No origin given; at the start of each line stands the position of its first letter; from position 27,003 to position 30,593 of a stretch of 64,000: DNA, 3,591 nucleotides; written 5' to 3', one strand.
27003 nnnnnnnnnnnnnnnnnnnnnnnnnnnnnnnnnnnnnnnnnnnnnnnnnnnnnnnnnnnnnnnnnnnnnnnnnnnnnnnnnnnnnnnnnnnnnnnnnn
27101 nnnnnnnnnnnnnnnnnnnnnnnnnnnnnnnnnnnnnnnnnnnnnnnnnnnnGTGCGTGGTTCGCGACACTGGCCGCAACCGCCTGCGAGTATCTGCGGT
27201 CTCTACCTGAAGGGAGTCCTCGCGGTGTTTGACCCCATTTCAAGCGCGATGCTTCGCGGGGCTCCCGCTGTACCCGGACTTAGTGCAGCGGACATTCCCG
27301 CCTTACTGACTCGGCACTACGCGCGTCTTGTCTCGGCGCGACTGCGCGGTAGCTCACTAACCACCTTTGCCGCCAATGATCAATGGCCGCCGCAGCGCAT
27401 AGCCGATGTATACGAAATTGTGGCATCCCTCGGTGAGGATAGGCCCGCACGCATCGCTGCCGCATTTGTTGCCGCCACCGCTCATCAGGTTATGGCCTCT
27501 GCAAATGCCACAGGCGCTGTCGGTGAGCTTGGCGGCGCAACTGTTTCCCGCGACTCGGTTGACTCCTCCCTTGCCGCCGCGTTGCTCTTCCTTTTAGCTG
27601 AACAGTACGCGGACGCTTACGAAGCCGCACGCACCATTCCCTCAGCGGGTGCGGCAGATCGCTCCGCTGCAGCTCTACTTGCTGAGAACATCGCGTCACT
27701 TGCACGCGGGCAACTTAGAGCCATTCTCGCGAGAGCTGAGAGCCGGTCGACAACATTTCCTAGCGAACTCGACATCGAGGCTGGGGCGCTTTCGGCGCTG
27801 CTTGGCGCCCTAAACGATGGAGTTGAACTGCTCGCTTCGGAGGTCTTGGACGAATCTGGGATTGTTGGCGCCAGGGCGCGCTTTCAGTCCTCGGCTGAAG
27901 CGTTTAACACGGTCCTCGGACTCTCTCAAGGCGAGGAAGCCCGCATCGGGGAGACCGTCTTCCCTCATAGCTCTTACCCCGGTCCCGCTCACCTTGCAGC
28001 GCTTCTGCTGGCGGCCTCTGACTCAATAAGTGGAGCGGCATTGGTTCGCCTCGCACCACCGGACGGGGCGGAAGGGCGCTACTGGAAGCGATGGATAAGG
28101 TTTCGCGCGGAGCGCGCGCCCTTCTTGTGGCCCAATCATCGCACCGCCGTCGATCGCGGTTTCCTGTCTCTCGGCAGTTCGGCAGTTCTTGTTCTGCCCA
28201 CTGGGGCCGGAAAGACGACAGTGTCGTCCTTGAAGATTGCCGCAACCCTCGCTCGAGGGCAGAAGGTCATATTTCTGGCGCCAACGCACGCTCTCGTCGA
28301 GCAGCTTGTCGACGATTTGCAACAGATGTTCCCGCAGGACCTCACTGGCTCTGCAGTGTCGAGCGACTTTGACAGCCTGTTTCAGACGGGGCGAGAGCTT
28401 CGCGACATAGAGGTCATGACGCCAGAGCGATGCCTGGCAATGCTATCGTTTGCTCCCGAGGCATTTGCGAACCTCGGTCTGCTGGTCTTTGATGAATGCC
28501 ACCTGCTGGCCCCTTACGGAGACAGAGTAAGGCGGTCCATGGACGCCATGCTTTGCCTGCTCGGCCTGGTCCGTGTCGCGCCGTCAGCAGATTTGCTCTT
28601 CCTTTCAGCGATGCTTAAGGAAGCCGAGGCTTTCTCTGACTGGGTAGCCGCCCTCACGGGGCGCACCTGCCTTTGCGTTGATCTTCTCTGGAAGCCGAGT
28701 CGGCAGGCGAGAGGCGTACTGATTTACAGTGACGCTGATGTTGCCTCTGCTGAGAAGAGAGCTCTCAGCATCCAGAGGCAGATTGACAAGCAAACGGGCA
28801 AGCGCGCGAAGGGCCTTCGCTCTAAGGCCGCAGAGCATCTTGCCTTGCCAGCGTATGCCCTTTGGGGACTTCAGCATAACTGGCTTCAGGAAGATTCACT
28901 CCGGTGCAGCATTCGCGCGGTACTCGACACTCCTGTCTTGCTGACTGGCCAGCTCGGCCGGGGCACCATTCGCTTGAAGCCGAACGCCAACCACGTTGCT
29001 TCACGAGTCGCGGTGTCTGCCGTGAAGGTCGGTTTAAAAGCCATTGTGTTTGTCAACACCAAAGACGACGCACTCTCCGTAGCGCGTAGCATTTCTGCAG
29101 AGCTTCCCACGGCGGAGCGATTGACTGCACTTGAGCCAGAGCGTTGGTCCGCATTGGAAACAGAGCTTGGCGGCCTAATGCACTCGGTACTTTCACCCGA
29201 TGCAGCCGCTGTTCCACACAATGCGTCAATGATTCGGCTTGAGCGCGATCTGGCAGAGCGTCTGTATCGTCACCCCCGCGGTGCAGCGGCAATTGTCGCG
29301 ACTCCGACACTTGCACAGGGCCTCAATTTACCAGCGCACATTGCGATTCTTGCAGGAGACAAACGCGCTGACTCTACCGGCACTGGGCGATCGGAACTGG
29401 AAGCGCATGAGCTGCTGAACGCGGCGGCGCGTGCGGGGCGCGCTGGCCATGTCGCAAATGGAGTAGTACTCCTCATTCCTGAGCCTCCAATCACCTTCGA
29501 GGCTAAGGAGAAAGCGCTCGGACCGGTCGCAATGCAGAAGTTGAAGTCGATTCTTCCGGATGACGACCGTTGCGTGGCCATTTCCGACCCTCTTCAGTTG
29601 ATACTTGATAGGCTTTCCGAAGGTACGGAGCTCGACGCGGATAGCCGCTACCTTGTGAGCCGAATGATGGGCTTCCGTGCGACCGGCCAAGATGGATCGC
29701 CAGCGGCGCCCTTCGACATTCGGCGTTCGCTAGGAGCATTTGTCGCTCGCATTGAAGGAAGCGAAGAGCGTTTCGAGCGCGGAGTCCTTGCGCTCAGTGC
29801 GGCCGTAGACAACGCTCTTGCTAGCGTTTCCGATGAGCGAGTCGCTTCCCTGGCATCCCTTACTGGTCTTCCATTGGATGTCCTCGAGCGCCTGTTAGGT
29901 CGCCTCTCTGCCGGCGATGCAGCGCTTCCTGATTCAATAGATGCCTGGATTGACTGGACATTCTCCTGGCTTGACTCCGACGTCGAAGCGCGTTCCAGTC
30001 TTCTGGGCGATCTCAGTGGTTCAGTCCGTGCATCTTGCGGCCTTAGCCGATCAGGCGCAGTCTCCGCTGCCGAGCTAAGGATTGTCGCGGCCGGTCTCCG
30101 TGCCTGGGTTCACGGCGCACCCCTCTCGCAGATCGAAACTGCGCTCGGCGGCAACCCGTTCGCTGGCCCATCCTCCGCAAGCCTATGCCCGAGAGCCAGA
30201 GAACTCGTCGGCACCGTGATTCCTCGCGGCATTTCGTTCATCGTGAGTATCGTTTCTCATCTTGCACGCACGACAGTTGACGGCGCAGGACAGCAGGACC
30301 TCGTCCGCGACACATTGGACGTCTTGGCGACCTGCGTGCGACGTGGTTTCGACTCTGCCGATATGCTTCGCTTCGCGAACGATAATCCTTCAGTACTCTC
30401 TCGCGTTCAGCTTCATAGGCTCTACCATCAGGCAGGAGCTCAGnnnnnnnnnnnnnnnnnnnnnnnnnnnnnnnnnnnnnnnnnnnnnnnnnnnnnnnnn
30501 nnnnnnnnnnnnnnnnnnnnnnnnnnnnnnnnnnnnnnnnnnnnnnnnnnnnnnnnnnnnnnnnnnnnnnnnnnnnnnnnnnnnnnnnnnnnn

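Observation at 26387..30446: Two-gene HamA/HamB (Hachiman)-like module at the 5' edge of a defence island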

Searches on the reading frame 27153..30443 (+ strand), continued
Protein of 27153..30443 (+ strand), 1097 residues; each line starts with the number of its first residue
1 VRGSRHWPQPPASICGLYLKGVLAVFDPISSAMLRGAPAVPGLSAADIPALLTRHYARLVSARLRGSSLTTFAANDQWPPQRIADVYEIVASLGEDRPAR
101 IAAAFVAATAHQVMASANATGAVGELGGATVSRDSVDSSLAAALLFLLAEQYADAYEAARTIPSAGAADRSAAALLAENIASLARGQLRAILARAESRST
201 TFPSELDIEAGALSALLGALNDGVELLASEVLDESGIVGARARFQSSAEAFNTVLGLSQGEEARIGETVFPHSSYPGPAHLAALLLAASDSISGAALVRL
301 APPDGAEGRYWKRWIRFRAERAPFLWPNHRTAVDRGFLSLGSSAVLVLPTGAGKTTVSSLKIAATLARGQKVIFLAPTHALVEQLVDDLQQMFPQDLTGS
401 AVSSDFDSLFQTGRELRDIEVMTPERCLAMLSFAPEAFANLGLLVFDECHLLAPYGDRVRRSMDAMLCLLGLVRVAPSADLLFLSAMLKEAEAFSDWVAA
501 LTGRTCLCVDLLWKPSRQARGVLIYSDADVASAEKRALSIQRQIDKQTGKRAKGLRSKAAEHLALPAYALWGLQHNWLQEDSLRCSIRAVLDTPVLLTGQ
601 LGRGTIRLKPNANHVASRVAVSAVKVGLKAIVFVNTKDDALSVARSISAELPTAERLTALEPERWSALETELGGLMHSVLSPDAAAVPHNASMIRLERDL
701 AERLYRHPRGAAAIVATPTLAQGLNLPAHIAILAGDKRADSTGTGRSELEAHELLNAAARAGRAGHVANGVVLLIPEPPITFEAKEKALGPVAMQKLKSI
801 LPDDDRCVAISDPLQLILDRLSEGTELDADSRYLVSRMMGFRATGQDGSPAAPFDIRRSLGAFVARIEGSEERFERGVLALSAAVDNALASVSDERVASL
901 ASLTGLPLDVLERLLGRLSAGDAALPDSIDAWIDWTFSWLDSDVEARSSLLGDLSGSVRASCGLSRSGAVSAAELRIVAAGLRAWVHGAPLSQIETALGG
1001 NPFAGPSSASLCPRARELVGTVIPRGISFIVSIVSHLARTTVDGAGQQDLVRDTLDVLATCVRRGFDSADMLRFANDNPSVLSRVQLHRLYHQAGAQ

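Call 34: search_solved_structures(query=A2, max_evalue=0.00001, show_alignments=2)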
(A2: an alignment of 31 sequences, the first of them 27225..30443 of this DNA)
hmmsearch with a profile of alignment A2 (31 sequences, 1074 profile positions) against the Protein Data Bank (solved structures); distinct sequences matched with E-value up to 0.00001: 50.
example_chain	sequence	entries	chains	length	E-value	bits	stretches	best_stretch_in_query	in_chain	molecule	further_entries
7zpq_CA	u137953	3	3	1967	2.3e-40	141.2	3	580-752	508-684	SLH1 isoform 1 | RQC trigger complex helicase SLH1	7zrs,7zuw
8alz_B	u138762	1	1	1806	1.4e-31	112.2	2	665-741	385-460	Activating signal cointegrator 1 complex subunit 3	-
6qdv_B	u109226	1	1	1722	1.9e-28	101.8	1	608-754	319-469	U5 small nuclear ribonucleoprotein 200 kDa helicase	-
4f92_B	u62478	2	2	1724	1.9e-28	101.8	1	608-754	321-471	U5 small nuclear ribonucleoprotein 200 kDa helicase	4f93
4f91_B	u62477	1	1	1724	1.9e-28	101.8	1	608-754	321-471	U5 small nuclear ribonucleoprotein 200 kDa helicase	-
5urj_A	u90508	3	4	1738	2e-28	101.7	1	608-754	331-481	U5 small nuclear ribonucleoprotein 200 kDa helicase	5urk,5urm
4kit_B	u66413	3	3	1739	2e-28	101.7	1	608-754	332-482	U5 small nuclear ribonucleoprotein 200 kDa helicase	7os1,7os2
6s8q_B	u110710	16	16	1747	2e-28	101.7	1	608-754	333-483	U5 small nuclear ribonucleoprotein 200 kDa helicase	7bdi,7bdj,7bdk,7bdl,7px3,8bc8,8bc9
6s9i_B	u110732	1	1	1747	2.8e-28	101.2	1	608-754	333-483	U5 small nuclear ribonucleoprotein 200 kDa helicase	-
3jcr_C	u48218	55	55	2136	5.2e-28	100.4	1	608-754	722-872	hBrr2 | U5 small nuclear ribonucleoprotein 200 kDa helicase | Brr2, U5 small nuclear ribonucleoprotein 200 kDa helicase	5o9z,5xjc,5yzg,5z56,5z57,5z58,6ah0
6s8o_B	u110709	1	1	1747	5.8e-28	100.2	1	608-754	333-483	U5 small nuclear ribonucleoprotein 200 kDa helicase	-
8vx9_B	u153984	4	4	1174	9.3e-24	86.3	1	292-503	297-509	HamB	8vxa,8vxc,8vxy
4xgt_A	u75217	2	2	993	4.1e-20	74.2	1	317-492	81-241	FRQ-interacting RNA helicase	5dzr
5e02_A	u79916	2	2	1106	5.8e-20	73.7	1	317-492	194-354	FRQ-interacting RNA helicase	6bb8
2zj2_A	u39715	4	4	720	2.2e-19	71.8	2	308-477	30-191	Putative ski2-type helicase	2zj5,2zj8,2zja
6fsz_MM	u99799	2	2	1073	9.7e-17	63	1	314-492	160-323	ATP-dependent RNA helicase DOB1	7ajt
6lqs_M4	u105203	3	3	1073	9.7e-17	63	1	314-492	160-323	ATP-dependent RNA helicase DOB1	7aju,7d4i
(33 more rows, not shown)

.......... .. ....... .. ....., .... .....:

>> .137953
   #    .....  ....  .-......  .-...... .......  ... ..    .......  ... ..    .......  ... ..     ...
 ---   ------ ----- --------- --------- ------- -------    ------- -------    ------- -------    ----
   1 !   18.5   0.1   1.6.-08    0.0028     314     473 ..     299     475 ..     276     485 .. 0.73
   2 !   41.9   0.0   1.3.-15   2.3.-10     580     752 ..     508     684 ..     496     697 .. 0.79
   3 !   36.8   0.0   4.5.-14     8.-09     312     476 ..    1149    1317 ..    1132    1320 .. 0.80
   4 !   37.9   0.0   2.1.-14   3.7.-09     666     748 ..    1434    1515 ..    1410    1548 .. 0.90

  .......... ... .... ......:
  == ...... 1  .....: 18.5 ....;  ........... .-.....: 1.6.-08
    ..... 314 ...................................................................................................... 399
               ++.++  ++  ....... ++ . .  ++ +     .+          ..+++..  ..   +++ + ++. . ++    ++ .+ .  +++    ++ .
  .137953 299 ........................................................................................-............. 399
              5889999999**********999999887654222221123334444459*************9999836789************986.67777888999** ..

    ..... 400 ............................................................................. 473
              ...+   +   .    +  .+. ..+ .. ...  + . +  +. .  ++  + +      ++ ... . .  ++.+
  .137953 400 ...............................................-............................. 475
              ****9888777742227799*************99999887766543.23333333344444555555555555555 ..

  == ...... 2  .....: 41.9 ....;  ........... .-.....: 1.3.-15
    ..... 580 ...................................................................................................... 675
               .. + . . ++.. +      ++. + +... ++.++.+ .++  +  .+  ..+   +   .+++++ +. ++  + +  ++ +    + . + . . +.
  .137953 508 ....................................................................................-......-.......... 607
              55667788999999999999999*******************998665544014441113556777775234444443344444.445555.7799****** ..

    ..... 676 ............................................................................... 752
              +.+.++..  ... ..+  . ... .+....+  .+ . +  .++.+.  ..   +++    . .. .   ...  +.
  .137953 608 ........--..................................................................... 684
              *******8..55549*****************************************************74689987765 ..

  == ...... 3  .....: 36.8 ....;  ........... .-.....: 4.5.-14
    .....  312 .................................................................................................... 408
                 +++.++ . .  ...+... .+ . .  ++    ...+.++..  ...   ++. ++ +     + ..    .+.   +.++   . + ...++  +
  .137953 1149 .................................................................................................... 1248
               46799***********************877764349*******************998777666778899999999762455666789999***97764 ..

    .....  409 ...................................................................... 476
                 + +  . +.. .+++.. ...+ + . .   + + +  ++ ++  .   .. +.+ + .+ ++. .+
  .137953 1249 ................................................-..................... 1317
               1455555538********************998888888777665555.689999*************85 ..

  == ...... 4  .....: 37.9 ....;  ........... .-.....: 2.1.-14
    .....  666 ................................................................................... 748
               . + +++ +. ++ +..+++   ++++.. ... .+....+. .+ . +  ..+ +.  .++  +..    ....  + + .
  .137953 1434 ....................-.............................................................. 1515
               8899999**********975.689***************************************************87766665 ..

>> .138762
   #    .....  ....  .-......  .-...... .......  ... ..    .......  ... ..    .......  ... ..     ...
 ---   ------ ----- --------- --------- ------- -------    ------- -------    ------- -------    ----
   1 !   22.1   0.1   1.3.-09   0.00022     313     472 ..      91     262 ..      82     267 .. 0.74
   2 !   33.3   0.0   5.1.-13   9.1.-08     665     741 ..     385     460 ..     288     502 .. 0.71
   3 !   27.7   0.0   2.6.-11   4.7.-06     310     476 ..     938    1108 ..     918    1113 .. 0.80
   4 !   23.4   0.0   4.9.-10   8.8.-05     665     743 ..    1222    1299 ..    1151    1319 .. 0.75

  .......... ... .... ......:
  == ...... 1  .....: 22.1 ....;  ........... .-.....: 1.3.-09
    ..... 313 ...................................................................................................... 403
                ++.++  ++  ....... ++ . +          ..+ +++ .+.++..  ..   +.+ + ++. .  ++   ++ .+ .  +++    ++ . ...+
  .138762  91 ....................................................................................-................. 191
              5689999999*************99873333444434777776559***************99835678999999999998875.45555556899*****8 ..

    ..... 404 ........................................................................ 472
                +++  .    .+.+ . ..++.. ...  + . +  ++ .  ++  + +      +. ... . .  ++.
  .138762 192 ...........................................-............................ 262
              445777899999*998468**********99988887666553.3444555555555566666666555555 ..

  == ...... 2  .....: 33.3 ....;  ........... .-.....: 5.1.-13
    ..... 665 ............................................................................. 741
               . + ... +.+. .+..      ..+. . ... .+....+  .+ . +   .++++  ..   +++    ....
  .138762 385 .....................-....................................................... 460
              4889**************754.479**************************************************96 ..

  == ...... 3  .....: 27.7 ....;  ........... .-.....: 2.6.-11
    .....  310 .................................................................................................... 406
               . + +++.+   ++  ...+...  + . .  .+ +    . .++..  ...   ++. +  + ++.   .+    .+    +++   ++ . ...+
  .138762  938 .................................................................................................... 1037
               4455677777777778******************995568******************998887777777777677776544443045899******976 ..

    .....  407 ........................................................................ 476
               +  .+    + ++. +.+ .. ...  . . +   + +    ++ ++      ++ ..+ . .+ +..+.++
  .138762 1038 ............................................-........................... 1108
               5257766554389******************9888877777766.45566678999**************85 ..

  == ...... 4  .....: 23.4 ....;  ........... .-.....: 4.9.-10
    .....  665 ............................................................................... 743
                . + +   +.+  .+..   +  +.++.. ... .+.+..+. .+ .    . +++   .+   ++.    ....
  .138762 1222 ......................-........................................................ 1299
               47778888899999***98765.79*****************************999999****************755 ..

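Call 56: predict_structure(alignment_id=A2)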
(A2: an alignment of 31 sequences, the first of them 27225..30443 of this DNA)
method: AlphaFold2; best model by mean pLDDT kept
length: 1073 residues; sequences in the alignment: 31
mean_pLDDT: 78.9   pTM: 0.78
mean pLDDT of the five models: 78.9, 78.5, 71.2, 69.8, 69.3
residues with pLDDT >= 90: 203; 70-90: 638; 50-70: 183; < 50: 49
segments of 3 or more residues with pLDDT < 50: 97-103, 238-249, 327-329, 552-554, 715-723, 819-827
pLDDT, mean of each block of 10 residues (from residue 1): 72 88 83 81 65 83 88 88 88 59 56 86 87 77 65 90 89 65 71 89 91 78 90 64 44 77 89 90 91 88 84 89 64 82 91 73 84 82 60 84 76 86 68 70 86 88 81 90 78 68 90 92 86 89 81 54 85 84 85 90 85 82 80 73 89 73 74 82 83 64 78 52 50 58 67 80 67 63 74 84 78 66 47 87 89 87 77 74 85 71 88 91 85 90 88 94 94 88 71 86 82 70 63 83 88 85 90 57
secondary structure, 60 per line:
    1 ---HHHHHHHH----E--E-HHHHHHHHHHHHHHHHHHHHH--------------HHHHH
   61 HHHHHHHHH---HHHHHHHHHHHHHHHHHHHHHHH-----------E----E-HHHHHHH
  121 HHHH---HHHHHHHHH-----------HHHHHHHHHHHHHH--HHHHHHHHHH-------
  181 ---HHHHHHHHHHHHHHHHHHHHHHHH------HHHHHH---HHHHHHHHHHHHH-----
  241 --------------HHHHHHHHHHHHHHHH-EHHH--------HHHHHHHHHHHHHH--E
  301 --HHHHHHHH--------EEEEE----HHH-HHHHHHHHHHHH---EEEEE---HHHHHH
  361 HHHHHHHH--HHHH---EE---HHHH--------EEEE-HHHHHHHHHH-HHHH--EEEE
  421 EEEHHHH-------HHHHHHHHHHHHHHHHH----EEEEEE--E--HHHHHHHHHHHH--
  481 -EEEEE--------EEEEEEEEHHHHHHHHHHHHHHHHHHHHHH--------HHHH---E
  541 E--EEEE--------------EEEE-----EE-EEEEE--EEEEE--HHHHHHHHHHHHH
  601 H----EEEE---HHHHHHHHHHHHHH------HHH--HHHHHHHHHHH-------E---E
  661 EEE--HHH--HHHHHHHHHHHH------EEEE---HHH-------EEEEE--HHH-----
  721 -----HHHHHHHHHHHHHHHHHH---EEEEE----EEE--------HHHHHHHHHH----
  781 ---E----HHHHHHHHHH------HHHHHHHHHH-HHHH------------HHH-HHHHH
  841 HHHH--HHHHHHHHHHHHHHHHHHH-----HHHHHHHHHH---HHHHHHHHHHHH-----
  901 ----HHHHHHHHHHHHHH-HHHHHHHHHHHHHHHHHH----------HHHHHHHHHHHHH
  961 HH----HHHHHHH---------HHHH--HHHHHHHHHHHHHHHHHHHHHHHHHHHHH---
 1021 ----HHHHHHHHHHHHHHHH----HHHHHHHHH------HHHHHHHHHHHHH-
elements in order (helices of 4 or more, strands of 3 or more residues): H4-11 H21-41 H56-69 H73-95 H114-124 H128-136 H148-161 H164-173 H184-207 H214-219 H223-235 H255-270 H284-297 H303-310 E319-323 H332-343 E347-351 H355-368 H371-374 H383-386 E395-398 H400-409 H411-414 E417-423 H424-427 H435-451 E456-461 H467-478 E482-486 E495-502 H503-524 H533-536 E544-547 E562-565 E574-578 E581-585 H588-601 E606-609 H613-626 H638-648 E660-663 H671-682 E689-692 E706-710 H726-743 E747-751 E756-758 H767-776 H789-798 H805-814 H816-819 H836-844 H847-865 H871-880 H884-895 H905-918 H920-937 H948-962 H967-973 H983-986 H989-1017 H1025-1040 H1045-1053 H1060-1072

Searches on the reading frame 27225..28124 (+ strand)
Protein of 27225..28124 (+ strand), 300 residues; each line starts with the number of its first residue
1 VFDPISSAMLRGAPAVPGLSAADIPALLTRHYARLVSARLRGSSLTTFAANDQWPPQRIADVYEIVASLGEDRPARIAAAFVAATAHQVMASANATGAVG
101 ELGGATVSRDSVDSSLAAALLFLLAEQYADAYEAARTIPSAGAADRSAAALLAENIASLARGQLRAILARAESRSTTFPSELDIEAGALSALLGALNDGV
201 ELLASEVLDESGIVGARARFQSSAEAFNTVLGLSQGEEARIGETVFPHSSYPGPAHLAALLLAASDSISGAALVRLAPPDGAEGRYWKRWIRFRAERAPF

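Call 77: search_solved_structures(query=A5, max_evalue=10, show_alignments=2)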
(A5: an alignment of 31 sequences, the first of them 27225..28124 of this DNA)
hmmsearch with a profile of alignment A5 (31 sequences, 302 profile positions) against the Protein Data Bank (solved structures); distinct sequences matched with E-value up to 10: 4.
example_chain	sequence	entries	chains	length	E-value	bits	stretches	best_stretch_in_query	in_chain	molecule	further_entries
4v3p_Le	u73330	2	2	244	0.57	12.7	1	79-137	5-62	Ribosomal protein L7 | 60S ribosomal protein L30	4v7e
8ip8_CB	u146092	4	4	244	0.57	12.7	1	79-137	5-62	60S ribosomal protein uL30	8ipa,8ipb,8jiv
2nps_A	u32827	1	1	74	0.97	12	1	149-190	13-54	Vesicle-associated membrane protein 4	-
1wh6_A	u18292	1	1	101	2.3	10.8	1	130-180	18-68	Homeobox protein Cux-2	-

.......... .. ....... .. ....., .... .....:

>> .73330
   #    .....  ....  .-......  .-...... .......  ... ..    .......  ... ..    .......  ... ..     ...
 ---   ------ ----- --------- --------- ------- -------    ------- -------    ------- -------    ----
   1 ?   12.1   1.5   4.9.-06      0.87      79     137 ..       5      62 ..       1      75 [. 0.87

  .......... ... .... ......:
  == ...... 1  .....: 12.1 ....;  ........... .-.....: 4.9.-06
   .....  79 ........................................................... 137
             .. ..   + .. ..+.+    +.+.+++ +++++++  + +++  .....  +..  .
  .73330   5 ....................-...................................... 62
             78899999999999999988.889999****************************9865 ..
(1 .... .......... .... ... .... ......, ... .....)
